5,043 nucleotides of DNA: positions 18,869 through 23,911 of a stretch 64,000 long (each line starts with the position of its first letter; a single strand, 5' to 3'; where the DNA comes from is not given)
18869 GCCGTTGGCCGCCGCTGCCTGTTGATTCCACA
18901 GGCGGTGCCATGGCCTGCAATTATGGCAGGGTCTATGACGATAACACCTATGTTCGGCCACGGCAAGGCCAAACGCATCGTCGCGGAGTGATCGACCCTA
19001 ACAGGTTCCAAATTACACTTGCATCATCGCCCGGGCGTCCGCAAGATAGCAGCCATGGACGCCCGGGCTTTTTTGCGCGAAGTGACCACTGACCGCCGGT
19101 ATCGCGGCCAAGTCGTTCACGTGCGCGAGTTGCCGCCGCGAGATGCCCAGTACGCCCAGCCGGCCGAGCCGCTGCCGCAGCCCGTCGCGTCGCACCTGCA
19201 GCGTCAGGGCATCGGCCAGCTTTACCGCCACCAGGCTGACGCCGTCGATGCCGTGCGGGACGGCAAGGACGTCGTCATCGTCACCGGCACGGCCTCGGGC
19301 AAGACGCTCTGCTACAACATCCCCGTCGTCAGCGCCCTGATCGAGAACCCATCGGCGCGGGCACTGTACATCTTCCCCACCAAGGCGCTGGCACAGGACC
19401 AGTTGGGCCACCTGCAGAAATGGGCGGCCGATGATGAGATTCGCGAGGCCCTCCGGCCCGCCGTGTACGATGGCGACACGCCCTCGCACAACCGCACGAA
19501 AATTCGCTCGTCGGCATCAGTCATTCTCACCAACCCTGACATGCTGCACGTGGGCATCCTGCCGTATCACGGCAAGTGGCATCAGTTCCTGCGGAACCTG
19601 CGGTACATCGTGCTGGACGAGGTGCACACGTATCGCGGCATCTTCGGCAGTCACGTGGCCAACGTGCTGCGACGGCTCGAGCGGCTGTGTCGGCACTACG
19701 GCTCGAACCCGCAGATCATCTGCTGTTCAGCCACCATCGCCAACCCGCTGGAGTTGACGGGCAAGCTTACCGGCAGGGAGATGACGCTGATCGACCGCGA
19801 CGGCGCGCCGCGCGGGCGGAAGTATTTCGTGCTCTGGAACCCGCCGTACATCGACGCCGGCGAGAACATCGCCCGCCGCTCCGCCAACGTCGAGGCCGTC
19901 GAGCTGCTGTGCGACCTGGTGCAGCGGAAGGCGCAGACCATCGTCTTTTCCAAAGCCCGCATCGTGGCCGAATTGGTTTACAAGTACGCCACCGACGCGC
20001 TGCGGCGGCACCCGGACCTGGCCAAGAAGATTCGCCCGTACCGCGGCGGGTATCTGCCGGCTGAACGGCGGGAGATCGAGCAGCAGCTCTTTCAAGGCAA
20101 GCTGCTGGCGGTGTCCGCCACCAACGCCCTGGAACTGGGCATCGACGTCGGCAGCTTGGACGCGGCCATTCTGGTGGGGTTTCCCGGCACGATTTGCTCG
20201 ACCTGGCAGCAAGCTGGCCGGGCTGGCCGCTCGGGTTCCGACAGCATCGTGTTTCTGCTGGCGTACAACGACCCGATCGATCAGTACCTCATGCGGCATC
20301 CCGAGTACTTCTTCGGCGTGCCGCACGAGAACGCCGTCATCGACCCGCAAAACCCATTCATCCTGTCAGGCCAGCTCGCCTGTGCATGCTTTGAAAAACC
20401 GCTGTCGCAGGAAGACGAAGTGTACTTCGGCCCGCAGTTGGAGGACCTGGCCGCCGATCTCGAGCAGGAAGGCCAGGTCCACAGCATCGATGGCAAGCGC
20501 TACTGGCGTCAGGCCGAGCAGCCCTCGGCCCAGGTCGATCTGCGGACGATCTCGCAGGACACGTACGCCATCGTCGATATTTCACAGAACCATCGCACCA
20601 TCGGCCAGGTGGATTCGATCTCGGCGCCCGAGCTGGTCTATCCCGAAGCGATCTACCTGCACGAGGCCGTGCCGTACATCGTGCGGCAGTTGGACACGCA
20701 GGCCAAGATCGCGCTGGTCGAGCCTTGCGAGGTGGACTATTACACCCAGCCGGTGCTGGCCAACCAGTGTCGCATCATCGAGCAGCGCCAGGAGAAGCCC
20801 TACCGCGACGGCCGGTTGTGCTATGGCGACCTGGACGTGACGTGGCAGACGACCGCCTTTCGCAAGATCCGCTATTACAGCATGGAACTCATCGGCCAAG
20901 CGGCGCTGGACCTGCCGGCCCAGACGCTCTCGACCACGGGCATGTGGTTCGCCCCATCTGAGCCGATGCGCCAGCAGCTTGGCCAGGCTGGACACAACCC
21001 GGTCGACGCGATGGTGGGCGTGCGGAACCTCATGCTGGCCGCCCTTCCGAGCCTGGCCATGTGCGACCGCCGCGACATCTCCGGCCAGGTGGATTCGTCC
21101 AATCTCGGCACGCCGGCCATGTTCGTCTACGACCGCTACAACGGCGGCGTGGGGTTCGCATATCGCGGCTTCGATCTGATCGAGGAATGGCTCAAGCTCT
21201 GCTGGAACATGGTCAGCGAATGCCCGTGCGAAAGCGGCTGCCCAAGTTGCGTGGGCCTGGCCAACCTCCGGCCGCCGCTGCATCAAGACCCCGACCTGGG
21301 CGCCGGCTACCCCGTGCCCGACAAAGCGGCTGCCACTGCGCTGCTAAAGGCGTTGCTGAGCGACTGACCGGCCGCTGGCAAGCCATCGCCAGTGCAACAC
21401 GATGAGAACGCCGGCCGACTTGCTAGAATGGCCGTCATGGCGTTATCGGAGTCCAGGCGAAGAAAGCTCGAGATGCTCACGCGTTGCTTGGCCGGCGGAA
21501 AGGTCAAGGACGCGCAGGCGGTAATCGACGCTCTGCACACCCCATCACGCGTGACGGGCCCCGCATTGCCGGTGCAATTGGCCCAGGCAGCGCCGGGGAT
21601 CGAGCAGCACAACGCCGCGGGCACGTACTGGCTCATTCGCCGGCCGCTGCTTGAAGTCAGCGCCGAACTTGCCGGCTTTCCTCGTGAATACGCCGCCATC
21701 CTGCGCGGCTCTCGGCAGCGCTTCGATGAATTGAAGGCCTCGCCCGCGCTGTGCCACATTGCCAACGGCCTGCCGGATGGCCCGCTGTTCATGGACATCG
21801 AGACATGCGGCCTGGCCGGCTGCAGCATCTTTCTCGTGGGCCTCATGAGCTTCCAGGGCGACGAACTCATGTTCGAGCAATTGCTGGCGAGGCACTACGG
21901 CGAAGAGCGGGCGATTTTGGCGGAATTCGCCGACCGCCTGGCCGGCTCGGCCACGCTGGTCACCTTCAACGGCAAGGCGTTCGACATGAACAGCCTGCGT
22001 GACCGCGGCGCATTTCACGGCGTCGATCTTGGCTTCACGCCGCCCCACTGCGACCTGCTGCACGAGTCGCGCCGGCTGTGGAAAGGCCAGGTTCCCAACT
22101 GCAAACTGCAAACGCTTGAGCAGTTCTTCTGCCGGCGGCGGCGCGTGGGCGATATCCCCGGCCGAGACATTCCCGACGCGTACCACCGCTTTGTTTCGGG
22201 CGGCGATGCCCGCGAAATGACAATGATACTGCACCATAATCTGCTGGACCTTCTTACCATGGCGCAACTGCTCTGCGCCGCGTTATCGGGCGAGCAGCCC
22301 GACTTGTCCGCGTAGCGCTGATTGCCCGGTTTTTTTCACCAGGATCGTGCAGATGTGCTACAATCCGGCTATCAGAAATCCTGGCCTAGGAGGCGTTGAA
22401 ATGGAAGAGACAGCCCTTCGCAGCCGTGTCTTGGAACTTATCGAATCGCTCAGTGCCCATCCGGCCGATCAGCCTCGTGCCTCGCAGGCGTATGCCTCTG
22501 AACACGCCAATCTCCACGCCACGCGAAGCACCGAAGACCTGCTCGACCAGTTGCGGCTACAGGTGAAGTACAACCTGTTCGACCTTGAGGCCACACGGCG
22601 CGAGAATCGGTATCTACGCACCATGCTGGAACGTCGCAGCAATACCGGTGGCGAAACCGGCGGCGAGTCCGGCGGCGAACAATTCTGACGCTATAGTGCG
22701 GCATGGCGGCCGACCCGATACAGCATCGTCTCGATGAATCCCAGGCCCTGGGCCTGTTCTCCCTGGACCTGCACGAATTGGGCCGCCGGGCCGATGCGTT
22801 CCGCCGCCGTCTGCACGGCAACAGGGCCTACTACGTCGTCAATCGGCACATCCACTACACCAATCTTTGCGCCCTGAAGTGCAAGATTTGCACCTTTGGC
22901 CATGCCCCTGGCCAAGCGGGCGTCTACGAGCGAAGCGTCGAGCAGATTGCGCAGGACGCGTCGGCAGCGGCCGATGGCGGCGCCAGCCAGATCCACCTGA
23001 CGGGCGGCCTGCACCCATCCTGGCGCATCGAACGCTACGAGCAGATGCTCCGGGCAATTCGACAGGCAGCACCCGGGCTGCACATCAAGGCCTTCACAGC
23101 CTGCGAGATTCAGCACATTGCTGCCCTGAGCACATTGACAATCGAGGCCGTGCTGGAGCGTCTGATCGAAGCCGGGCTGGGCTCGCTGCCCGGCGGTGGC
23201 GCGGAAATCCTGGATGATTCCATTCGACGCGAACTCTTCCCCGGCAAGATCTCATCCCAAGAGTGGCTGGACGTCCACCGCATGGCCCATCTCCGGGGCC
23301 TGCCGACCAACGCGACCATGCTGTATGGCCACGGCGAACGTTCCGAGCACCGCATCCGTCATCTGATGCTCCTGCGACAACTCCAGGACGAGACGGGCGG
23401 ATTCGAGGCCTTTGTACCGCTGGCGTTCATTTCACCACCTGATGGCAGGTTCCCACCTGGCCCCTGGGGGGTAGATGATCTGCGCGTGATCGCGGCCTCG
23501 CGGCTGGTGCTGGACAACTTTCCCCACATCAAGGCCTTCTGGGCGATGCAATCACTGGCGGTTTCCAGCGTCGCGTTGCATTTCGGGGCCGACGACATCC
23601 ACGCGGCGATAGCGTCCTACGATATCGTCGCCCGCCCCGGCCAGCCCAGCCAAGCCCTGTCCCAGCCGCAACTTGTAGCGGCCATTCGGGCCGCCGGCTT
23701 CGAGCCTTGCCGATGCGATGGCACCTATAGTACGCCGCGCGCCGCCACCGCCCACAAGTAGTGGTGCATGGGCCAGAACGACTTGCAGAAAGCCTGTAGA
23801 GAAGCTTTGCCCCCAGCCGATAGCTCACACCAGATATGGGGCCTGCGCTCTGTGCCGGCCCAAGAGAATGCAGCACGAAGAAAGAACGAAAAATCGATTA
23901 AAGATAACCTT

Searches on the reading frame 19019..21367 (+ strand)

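Call 19: search_protein_families(library=pfam, proteins=[window:19019-21367:+], max_evalue=0.00001)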
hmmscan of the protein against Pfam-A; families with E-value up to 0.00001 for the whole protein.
window:19019-21367:+ (782 aa): 5 families
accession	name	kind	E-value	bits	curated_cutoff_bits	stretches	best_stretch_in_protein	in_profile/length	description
PF00270.35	DEAD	-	1.6e-33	116.2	26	1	70-243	2-163/167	DEAD/DEAH box helicase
PF09369.15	MZB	-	2.9e-19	70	24.2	1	670-745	3-80/80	MrfA Zn-binding domain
PF22982.3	WHD_HRQ1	-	1.5e-13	52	27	1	441-511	1-70/70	ATP-dependent helicase HRQ1, winged helix domain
PF00271.37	Helicase_C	-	1.8e-13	51.2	23.5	1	294-406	3-110/110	Helicase conserved C-terminal domain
PF04851.21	ResIII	-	3.7e-07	30.6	22.5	1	67-207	3-139/164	Type III restriction enzyme, res subunit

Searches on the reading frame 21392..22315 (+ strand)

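Call 19: search_protein_families(library=pfam, proteins=[window:21392-22315:+], max_evalue=0.00001)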
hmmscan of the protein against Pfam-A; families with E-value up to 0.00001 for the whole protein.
window:21392-22315:+ (307 aa): 1 family
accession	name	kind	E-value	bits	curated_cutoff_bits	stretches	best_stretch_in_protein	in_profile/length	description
PF13482.12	RNase_H_2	-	2.4e-33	115.9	22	1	132-294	1-161/165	RNase_H superfamily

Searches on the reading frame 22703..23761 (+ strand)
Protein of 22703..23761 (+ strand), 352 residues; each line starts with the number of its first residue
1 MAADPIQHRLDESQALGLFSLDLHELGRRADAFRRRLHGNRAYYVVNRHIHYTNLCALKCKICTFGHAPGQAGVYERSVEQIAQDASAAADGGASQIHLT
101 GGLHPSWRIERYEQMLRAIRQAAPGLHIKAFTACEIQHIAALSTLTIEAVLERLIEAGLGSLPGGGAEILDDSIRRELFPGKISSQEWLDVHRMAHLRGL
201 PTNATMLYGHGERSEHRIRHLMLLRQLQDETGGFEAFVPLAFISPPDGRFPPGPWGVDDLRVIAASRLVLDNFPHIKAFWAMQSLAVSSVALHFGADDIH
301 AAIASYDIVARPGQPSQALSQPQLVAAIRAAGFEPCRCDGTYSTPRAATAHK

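Call 19: search_protein_families(library=pfam, proteins=[window:22703-23761:+], max_evalue=0.00001)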
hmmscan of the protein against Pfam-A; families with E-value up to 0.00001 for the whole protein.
window:22703-23761:+ (352 aa): 2 families
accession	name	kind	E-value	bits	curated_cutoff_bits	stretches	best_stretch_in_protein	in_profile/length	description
PF04055.27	Radical_SAM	-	5.7e-17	62.8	29.5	1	52-222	3-164/166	Radical SAM superfamily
PF19288.4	CofH_C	-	1.1e-10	41.8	27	1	259-344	34-118/125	CofH/MqnC C-terminal region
